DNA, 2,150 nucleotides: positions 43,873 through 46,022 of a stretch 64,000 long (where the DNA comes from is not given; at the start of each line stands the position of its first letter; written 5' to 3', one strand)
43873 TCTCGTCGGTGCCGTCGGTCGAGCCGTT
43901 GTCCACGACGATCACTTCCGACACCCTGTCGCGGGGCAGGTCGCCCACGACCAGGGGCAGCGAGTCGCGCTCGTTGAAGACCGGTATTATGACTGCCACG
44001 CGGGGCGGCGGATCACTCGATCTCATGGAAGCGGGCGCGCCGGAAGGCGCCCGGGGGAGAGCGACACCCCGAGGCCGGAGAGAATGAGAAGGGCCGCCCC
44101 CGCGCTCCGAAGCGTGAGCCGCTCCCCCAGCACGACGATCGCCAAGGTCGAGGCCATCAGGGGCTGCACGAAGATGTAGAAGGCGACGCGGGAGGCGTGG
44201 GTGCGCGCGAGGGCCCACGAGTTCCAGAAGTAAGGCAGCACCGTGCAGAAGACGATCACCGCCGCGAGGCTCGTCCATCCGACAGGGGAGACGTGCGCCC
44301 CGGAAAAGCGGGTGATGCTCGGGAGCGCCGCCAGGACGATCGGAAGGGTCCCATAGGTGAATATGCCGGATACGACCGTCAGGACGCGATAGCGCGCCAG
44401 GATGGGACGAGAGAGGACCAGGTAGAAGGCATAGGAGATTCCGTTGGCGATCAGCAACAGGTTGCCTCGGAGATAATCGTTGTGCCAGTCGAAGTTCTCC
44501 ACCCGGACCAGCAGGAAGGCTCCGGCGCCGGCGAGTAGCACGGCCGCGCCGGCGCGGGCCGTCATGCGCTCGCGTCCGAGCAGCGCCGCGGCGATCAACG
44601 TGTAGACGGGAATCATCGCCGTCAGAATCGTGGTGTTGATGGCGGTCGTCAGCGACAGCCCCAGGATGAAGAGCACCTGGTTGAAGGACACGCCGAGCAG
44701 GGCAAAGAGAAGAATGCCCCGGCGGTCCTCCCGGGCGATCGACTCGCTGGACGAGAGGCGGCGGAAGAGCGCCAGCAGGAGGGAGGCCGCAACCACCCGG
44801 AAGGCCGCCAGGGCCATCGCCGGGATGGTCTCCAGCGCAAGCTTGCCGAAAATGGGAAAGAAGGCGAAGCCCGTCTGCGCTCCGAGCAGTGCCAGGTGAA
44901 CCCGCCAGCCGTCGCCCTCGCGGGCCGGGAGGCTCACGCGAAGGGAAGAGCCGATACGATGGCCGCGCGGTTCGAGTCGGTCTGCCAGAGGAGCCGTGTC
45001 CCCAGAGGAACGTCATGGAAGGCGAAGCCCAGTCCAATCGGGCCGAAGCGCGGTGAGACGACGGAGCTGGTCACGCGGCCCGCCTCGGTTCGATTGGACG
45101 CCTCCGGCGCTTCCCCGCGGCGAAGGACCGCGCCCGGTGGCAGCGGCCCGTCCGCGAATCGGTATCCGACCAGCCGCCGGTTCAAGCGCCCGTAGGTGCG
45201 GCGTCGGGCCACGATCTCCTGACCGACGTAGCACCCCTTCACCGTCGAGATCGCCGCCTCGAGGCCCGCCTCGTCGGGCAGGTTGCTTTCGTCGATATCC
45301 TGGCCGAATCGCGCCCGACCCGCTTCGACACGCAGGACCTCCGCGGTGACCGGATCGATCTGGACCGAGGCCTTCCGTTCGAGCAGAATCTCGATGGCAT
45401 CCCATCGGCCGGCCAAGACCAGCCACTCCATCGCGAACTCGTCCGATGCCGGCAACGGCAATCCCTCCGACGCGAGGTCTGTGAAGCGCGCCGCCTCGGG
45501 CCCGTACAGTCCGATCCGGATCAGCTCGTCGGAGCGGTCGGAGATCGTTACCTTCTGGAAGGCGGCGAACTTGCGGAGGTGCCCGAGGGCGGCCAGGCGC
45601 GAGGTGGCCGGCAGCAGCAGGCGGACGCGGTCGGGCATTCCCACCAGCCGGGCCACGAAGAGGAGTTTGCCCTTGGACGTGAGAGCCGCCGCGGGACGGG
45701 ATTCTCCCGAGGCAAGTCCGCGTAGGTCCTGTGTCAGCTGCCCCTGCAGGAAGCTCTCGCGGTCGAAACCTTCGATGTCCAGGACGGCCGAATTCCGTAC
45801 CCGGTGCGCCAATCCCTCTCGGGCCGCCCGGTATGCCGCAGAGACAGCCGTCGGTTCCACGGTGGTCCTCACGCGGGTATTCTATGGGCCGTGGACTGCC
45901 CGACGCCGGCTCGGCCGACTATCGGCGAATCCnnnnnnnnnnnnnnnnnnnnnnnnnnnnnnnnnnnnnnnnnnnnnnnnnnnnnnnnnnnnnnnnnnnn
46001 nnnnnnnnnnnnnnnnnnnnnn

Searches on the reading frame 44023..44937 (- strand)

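Call 15: search_protein_families(library=pfam, proteins=[window:44023-44937:-], max_evalue=0.00001)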
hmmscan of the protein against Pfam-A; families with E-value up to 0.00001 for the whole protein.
window:44023-44937:- (304 aa): 1 family
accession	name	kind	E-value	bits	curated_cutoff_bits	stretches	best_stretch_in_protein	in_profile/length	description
PF00892.27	EamA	-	1.6e-32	113.1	28.2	2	157-291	2-132/135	EamA-like transporter family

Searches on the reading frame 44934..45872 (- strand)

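Call 15: search_protein_families(library=pfam, proteins=[window:44934-45872:-], max_evalue=0.00001)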
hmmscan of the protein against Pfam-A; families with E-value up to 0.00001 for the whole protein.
window:44934-45872:- (312 aa): 1 family
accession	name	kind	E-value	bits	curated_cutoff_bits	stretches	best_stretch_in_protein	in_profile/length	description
PF01571.26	GCV_T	-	5.8e-14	52.4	25.6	1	30-130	50-151/255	Aminomethyltransferase folate-binding domain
